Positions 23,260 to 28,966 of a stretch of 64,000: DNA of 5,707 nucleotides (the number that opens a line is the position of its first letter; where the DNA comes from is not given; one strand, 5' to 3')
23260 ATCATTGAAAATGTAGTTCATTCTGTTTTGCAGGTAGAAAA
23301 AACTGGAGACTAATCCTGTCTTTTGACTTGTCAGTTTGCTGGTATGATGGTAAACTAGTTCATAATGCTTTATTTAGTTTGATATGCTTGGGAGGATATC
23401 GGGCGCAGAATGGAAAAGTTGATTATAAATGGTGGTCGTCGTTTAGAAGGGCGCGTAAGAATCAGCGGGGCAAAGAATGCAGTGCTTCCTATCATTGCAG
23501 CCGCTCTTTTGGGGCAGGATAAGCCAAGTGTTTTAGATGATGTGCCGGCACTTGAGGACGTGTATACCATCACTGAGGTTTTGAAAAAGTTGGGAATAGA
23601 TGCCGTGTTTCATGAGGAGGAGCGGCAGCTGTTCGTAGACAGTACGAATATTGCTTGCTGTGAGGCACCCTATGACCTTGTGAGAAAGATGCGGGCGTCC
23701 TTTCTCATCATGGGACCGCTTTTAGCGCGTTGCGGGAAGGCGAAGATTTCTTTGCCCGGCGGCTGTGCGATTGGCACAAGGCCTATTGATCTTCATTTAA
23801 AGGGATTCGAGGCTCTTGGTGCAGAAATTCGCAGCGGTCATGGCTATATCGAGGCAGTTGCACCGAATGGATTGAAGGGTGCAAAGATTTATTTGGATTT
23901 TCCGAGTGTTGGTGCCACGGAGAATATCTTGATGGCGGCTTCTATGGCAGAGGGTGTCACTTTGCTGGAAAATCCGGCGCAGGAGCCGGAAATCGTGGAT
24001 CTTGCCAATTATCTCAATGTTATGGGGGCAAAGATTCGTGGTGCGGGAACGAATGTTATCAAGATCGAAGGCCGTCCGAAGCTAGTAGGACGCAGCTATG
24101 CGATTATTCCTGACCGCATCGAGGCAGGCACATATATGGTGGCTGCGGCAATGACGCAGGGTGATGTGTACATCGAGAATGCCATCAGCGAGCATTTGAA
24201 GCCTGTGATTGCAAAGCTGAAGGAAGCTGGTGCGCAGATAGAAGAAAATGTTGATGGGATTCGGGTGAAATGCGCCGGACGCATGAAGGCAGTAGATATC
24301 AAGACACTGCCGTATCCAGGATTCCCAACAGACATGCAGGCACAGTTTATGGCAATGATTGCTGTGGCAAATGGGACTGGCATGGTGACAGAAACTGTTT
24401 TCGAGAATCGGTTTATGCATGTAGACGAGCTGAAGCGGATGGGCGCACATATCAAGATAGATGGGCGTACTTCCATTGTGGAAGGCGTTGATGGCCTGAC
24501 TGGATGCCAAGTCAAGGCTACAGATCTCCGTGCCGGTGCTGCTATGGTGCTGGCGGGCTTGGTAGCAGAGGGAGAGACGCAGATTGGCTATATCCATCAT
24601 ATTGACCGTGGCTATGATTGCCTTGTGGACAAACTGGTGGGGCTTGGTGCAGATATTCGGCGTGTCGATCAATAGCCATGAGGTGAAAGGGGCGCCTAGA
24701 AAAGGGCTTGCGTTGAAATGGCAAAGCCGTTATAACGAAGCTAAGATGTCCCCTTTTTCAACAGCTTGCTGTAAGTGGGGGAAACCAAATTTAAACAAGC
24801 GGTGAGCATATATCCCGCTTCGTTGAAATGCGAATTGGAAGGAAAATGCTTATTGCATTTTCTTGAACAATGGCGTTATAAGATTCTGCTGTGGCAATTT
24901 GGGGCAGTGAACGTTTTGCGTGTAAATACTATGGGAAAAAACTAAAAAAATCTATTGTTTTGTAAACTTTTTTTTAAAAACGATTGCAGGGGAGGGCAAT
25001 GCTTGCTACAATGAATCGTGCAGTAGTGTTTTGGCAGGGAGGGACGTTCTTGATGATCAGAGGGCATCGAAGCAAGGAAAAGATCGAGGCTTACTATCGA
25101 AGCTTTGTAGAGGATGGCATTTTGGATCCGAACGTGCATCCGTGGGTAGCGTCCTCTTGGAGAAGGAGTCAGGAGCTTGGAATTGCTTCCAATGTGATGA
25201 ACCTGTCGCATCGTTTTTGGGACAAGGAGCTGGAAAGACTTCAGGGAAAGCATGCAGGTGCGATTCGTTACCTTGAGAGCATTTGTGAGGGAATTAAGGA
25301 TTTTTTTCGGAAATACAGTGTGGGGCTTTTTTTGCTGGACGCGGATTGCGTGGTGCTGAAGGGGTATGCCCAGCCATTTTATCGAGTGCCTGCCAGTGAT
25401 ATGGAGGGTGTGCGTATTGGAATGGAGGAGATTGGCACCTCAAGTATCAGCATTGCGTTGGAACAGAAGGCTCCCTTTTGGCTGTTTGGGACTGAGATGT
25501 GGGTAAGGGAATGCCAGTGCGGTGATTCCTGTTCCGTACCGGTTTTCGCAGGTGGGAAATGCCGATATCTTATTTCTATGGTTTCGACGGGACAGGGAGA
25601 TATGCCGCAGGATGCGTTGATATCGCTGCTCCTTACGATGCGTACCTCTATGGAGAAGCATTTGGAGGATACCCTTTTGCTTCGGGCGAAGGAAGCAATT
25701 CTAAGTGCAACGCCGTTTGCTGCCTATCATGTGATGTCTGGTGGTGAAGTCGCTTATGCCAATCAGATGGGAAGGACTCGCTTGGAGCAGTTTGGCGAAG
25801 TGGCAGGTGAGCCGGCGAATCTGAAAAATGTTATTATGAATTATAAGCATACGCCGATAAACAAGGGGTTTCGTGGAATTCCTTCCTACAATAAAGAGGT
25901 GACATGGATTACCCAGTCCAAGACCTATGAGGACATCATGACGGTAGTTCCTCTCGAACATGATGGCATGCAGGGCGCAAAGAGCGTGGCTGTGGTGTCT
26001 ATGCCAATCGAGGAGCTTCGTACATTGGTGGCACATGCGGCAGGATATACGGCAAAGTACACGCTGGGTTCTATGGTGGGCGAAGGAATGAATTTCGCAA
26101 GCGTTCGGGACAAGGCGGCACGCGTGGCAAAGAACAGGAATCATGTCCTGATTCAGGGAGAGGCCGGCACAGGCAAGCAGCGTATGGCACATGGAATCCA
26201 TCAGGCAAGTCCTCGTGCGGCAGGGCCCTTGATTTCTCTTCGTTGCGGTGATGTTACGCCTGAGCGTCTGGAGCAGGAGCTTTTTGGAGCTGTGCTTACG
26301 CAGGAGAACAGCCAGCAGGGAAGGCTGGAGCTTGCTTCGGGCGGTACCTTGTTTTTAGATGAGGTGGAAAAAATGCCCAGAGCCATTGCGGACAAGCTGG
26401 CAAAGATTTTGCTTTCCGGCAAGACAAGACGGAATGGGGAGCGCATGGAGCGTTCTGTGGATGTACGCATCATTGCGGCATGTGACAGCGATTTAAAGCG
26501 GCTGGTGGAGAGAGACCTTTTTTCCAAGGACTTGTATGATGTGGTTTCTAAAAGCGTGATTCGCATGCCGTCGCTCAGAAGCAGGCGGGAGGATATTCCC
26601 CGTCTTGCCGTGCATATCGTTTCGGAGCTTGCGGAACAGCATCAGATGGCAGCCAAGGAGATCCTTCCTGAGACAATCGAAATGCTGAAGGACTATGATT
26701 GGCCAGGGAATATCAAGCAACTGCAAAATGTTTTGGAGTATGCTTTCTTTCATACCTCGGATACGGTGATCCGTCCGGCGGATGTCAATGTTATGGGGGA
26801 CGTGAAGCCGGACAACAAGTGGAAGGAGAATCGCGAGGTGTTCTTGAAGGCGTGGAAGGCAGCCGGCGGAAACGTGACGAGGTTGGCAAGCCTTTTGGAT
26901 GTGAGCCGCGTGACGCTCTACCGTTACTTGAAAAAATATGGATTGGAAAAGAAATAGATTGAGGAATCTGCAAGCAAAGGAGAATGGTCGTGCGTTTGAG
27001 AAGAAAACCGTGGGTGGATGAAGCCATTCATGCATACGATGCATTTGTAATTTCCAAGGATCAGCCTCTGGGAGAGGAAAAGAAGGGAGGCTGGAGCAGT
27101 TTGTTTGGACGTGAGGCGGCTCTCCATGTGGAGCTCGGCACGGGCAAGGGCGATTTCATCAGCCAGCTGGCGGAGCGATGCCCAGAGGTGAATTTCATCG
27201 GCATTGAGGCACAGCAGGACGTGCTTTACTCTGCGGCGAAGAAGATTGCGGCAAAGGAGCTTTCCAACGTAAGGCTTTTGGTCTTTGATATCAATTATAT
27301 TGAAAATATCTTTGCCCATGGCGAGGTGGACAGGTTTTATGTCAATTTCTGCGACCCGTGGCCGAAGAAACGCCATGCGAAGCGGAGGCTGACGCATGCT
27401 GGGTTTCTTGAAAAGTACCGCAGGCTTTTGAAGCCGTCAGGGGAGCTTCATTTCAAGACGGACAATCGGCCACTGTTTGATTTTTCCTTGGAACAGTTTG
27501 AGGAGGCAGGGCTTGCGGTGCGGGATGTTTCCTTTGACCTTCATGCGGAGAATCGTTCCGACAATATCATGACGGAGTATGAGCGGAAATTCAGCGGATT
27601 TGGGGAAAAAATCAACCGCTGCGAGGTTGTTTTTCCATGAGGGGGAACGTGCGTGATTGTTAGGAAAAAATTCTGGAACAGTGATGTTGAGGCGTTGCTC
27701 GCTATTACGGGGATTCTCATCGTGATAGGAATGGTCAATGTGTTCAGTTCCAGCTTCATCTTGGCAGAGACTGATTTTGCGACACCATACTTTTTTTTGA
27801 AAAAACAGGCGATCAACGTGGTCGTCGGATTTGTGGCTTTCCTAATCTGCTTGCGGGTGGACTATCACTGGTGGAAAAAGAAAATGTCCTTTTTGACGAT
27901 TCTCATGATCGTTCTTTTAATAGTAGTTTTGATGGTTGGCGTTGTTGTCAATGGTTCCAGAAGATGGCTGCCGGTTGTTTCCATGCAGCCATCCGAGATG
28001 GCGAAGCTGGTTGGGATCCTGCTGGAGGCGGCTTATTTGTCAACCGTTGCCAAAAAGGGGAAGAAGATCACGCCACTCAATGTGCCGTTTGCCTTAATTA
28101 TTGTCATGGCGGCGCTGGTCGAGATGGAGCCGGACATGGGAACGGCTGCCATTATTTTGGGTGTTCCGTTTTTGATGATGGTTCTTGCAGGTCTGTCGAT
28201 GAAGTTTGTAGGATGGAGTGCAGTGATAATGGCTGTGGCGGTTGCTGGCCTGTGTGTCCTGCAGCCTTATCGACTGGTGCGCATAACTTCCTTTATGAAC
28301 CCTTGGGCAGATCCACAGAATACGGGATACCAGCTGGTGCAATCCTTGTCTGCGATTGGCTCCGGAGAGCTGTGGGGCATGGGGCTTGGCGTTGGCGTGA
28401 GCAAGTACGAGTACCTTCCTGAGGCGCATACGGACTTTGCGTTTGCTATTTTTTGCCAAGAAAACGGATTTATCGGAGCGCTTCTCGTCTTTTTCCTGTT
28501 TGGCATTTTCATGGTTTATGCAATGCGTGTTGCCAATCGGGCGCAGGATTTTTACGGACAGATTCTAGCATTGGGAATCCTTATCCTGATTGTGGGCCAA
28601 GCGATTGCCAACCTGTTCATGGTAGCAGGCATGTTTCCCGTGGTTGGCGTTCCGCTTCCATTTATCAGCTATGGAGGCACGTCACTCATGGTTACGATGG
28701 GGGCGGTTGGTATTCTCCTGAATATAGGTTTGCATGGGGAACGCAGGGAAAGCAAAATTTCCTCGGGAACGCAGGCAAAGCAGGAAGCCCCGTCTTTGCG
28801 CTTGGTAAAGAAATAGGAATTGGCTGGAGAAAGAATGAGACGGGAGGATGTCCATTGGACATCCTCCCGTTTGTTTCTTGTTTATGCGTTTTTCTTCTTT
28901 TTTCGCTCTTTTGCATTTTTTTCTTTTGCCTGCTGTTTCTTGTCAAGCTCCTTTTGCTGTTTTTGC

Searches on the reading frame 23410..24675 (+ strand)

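Call 59: search_protein_families(library=pfam, proteins=[window:23410-24675:+], max_evalue=0.00001)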
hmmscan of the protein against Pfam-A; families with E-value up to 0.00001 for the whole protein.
window:23410-24675:+ (421 aa): 1 family
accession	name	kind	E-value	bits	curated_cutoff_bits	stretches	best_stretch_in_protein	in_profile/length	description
PF00275.25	EPSP_synthase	-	3.8e-114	382.1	22.8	1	7-409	2-417/417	EPSP synthase (3-phosphoshikimate 1-carboxyvinyltransferase)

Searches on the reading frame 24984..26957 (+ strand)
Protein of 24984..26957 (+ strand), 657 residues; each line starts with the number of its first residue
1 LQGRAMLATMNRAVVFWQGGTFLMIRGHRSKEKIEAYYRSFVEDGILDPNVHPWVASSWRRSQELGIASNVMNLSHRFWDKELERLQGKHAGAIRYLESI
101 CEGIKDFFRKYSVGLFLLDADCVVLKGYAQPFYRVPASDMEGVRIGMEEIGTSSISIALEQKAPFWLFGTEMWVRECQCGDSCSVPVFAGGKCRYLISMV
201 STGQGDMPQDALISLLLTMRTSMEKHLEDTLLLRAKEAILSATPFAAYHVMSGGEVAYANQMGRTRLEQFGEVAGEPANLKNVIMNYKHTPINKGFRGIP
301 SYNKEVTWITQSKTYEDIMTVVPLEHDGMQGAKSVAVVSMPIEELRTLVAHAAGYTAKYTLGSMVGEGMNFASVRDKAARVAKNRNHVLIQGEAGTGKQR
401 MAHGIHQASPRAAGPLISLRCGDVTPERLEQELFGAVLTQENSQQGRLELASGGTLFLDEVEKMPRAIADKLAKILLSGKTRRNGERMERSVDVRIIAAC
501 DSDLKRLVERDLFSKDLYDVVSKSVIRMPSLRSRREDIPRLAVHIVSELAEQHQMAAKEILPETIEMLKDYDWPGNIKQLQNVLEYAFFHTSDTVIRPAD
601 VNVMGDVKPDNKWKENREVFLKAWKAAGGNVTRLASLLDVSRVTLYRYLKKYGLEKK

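Call 11: search_protein_families(library=pfam, proteins=[window:24984-26957:+], max_evalue=0.001)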
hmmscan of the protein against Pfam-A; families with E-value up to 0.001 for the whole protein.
window:24984-26957:+ (657 aa): 7 families
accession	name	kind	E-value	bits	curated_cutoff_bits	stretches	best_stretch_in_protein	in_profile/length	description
PF00158.32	Sigma54_activat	-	1.2e-38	132.8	20.2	1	365-522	2-163/168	Sigma-54 interaction domain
PF25601.1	AAA_lid_14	-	5.9e-20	71.3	27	1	532-601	1-70/87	AAA+ ATPase lid domain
PF14532.12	Sigma54_activ_2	-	3.4e-15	56.9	25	1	365-531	1-138/138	Sigma-54 interaction domain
PF02954.25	HTH_8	-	6e-07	29.5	22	1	621-652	11-42/42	Bacterial regulatory protein, Fis family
PF07728.20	AAA_5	-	4e-06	27.3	22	1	387-502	1-123/139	AAA domain (dynein-related subfamily)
PF01078.27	Mg_chelatase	-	0.00047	20.1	20.3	0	440-481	94-135/207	Magnesium chelatase, subunit ChlI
PF13191.12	AAA_16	-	0.00069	20.6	32.6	0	374-470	12-118/167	AAA ATPase domain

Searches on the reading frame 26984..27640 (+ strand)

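Call 11: search_protein_families(library=pfam, proteins=[window:26984-27640:+], max_evalue=0.001)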
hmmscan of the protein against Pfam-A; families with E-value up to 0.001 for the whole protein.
window:26984-27640:+ (218 aa): 6 families
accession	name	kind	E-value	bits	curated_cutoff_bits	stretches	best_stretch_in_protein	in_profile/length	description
PF02390.23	Methyltransf_4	-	1.7e-42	145.3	24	1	45-211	2-171/173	Putative methyltransferase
PF13847.12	Methyltransf_31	-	3.3e-09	37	27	1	49-160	8-112/145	Methyltransferase domain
PF24675.1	NpmA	-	6e-08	32.7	60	1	37-126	16-106/214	16S rRNA (adenine(1408)-N(1))-methyltransferase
PF13649.12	Methyltransf_25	-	8.2e-08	33.3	27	1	50-153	3-97/97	Methyltransferase domain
PF08242.18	Methyltransf_12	-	1.6e-05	26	30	1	49-103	1-55/98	Methyltransferase domain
PF08241.18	Methyltransf_11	-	3.7e-05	24.7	21.2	1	50-156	2-94/95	Methyltransferase domain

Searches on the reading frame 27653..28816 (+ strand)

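Call 11: search_protein_families(library=pfam, proteins=[window:27653-28816:+], max_evalue=0.001)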
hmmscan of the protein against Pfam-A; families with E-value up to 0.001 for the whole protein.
window:27653-28816:+ (387 aa): 1 family
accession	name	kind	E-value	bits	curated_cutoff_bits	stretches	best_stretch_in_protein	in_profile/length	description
PF01098.24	FTSW_RODA_SPOVE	-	1.9e-98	330.2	26.4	1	15-359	3-351/356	Cell cycle protein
